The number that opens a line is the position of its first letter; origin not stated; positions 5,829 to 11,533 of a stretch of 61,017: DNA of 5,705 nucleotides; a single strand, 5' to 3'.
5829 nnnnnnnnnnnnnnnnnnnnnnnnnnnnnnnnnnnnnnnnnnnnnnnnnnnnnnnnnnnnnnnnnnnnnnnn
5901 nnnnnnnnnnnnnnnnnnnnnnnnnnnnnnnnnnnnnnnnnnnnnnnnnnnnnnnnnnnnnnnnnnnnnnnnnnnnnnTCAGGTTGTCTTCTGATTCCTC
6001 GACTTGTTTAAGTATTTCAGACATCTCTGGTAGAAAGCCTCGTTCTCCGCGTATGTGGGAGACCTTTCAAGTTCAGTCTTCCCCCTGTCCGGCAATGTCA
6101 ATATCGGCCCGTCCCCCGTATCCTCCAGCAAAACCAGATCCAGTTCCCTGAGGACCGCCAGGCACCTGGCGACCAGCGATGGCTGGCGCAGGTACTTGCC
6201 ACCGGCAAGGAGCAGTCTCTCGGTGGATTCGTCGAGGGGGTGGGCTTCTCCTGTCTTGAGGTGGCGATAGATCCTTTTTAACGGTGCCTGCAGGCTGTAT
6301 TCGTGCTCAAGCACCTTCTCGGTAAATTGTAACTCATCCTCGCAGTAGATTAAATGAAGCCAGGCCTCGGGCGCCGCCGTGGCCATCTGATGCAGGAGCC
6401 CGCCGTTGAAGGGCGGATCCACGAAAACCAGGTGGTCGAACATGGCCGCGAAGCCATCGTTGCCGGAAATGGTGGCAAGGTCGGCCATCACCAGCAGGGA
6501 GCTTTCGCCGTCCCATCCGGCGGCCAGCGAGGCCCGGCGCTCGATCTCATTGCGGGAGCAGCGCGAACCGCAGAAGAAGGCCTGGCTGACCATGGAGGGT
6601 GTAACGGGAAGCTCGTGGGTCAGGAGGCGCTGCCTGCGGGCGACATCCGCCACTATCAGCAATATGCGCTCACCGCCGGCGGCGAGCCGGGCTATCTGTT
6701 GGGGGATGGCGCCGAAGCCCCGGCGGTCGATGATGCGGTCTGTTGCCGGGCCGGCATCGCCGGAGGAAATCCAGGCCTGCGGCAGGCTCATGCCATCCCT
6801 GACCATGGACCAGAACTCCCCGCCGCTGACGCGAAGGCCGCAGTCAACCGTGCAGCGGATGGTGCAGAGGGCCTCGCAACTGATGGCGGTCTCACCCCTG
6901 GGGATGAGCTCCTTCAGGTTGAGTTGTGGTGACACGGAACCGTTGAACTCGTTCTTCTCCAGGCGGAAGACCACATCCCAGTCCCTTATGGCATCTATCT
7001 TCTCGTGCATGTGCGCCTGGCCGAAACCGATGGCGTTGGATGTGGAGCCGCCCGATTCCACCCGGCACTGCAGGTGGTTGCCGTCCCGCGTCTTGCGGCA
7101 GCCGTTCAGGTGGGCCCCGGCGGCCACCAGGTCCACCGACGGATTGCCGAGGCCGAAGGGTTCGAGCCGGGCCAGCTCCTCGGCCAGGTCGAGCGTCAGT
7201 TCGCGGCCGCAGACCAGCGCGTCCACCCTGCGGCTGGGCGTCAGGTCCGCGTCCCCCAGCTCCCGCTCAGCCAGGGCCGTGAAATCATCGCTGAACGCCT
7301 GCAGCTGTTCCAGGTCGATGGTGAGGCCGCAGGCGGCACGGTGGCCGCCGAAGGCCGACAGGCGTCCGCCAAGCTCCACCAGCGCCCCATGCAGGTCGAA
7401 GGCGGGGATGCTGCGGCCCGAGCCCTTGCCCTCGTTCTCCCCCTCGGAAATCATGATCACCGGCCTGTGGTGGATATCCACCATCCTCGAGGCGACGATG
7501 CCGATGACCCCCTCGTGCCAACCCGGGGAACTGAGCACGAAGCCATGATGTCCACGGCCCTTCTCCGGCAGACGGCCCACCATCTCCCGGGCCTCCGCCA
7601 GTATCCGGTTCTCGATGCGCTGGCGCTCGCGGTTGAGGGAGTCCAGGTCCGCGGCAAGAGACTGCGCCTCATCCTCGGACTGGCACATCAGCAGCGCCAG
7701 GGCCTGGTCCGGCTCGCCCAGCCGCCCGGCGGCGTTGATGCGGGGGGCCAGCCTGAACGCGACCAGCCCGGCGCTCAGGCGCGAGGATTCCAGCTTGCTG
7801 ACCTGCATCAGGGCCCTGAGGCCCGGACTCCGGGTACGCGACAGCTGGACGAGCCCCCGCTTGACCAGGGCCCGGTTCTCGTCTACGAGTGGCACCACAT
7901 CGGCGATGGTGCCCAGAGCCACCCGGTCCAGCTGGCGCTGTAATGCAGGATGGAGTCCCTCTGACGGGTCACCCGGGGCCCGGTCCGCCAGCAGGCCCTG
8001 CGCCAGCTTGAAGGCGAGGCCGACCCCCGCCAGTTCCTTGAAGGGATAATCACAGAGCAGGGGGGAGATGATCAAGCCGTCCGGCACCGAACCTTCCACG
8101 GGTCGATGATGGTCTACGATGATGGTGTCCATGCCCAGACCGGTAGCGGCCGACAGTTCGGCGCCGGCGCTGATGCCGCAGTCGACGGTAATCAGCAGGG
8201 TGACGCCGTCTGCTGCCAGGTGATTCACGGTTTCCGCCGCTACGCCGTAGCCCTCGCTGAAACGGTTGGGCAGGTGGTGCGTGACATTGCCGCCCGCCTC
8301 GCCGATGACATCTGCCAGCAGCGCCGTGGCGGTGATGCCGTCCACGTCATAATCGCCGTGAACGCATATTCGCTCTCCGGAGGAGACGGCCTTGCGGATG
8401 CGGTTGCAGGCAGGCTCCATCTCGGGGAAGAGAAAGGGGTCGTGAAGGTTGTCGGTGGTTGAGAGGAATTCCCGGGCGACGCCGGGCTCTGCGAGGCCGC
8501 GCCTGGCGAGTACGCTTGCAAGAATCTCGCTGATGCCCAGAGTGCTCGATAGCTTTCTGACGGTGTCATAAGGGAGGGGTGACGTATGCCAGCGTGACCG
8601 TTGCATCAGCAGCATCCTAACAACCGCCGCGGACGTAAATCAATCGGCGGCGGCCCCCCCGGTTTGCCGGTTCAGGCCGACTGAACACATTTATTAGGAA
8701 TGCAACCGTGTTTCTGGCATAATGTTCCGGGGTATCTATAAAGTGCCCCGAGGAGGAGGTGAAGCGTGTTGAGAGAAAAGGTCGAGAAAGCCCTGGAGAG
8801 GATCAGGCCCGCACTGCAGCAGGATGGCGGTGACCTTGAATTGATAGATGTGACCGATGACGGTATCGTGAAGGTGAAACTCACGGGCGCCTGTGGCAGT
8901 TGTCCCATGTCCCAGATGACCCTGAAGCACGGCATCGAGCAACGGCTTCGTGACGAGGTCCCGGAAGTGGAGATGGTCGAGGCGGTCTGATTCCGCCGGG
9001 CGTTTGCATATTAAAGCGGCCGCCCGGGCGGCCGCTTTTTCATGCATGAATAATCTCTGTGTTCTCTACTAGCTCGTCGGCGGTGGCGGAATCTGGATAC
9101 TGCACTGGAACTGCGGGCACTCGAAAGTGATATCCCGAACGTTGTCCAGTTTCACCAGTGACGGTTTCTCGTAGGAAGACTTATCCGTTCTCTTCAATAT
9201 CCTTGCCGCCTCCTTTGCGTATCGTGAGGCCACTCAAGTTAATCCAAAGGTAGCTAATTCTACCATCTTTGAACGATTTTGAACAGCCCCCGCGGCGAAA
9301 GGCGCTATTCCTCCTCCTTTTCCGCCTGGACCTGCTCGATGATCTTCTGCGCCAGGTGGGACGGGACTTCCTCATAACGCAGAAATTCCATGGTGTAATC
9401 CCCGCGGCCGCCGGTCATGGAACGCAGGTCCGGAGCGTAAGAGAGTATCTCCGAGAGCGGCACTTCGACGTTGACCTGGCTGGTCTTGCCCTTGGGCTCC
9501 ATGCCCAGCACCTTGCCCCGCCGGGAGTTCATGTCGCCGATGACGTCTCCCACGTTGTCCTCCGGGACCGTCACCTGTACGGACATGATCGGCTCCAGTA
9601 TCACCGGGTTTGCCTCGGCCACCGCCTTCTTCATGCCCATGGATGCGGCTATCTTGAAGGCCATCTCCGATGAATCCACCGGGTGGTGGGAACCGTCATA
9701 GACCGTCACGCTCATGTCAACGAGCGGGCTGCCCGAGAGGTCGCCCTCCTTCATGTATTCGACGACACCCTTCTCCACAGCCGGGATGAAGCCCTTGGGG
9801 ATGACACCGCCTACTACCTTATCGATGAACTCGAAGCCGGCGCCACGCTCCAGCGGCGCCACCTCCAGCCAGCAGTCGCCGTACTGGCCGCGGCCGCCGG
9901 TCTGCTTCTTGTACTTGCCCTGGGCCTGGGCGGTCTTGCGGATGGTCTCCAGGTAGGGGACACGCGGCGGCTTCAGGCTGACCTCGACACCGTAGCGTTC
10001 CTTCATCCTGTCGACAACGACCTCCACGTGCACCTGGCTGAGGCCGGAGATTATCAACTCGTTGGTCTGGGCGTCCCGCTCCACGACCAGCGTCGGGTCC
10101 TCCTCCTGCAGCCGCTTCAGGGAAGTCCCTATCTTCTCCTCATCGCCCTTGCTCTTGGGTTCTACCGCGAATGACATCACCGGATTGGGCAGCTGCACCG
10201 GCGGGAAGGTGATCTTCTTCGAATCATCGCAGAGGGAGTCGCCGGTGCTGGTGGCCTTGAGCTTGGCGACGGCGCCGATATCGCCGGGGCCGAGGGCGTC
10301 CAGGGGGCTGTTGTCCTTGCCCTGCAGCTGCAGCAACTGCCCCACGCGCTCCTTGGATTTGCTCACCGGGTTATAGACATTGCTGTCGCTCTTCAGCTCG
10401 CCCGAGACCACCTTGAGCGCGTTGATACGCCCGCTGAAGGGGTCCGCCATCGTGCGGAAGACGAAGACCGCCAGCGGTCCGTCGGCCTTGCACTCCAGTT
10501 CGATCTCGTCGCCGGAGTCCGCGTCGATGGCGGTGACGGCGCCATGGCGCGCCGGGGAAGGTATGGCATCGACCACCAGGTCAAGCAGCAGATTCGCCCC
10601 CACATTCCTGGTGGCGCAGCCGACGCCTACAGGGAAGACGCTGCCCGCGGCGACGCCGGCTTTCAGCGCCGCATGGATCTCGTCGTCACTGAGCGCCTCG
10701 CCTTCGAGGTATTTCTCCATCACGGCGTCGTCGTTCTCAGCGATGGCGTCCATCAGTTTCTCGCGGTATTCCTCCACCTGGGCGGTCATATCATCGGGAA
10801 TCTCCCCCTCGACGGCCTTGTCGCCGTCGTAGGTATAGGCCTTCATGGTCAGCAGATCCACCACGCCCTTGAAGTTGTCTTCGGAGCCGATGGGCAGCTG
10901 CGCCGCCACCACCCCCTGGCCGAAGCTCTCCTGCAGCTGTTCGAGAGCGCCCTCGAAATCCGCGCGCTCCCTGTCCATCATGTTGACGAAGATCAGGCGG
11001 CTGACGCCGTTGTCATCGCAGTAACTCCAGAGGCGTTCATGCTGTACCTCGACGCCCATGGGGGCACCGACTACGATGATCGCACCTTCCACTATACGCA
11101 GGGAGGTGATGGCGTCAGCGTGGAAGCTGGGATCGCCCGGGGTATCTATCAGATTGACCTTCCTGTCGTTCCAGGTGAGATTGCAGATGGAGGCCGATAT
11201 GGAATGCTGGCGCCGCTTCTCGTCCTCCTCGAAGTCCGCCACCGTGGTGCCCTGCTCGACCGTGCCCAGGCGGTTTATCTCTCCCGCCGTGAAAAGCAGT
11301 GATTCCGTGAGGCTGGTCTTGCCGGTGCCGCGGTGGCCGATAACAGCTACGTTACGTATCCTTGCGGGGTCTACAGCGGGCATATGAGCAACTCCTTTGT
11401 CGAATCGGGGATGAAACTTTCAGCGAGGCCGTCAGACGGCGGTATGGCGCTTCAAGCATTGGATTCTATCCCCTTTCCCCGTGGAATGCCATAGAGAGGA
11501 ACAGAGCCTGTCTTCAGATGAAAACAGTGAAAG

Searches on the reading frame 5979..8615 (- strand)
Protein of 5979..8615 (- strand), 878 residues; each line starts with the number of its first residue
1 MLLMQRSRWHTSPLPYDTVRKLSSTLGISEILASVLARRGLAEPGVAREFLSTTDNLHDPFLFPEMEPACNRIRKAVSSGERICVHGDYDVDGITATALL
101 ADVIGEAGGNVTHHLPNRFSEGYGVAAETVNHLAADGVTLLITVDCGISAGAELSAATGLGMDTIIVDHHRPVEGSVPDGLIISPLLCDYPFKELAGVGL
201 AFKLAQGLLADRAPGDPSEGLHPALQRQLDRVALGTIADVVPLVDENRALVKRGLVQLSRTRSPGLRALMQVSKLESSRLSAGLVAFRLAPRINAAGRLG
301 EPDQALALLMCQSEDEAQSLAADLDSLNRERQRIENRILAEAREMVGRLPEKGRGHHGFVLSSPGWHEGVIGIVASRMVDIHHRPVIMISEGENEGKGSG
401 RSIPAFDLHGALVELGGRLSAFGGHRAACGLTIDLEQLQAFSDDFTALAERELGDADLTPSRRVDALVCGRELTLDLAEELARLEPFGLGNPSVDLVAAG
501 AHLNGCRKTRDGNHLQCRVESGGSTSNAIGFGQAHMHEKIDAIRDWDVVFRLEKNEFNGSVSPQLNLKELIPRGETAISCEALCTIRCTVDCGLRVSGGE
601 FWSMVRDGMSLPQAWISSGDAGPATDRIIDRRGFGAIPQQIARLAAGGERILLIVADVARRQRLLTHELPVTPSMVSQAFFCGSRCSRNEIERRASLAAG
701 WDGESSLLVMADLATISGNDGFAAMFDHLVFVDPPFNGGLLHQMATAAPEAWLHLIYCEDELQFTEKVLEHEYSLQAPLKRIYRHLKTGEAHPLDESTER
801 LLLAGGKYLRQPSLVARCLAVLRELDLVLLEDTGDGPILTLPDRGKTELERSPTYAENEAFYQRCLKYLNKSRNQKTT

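Call 29: search_protein_families(library=pfam, proteins=[window:5979-8615:-], max_evalue=0.00001)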
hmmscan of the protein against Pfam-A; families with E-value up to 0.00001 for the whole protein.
window:5979-8615:- (878 aa): 3 families
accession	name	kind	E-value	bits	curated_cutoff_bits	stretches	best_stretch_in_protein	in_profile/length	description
PF17768.7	RecJ_OB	-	4.5e-21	75.4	27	1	465-568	2-106/107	RecJ OB domain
PF01368.27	DHH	-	3.3e-19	69.8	28.1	1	82-209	1-104/125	DHH family, N-terminal domain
PF02272.25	DHHA1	-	5.5e-13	49.7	25.9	1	360-448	6-99/102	DHHA1 domain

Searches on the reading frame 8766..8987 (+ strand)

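Call 80: search_protein_families(library=pfam, proteins=[window:8766-8987:+], max_evalue=0.1)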
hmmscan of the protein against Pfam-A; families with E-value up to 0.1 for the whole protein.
window:8766-8987:+ (74 aa): 2 families
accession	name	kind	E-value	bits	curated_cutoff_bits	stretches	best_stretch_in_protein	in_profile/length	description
PF01106.22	NifU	-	3.6e-31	107.5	27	1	6-72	1-67/67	NifU-like domain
PF24872.1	DUF2110_N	-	0.082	13.5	28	0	5-42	13-53/72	DUF2110 N-terminal domain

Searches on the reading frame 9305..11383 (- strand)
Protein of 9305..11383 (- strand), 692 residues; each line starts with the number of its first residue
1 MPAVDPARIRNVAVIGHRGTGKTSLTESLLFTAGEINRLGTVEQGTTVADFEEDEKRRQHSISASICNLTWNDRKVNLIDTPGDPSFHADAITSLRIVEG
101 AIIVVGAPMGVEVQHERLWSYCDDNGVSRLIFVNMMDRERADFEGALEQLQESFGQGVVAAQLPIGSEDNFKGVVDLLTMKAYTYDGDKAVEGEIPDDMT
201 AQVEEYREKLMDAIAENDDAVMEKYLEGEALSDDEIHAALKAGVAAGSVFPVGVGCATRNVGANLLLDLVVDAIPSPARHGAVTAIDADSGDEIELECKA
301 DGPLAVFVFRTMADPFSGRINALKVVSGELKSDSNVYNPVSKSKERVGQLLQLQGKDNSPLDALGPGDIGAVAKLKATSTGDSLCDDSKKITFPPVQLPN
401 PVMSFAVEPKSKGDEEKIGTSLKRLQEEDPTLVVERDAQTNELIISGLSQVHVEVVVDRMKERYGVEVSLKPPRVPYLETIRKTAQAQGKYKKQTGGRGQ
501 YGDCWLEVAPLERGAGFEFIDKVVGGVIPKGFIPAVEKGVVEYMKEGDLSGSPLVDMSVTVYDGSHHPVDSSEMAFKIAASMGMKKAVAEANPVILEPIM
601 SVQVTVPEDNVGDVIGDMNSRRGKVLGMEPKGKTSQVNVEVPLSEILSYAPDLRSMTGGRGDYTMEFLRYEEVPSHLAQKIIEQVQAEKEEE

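Call 29: search_protein_families(library=pfam, proteins=[window:9305-11383:-], max_evalue=0.00001)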
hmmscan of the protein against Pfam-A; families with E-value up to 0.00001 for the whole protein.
window:9305-11383:- (692 aa): 7 families
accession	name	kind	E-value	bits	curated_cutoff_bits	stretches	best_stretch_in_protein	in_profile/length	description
PF03764.24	EFG_IV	-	8e-42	142.3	24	1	473-592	1-121/121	Elongation factor G, domain IV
PF00009.33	GTP_EFTU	-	1.8e-40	139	26.5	1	8-276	2-188/188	Elongation factor Tu GTP binding domain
PF14492.12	EFG_III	-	3.2e-29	101.2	27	1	398-471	1-74/75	Elongation Factor G, domain III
PF00679.30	EFG_C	-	4.9e-28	97.4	27.9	1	595-680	2-88/89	Elongation factor G C-terminus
PF22042.2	EF-G_D2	-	3.2e-14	53.2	27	1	304-386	2-83/84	Elongation factor G domain 2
PF03144.31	GTP_EFTU_D2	-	3.3e-07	31.1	30.3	1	318-385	1-73/73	Elongation factor Tu domain 2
PF16658.11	RF3_C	-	3.5e-06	27.3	40.1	1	407-489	15-97/132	Class II release factor RF3, C-terminal domain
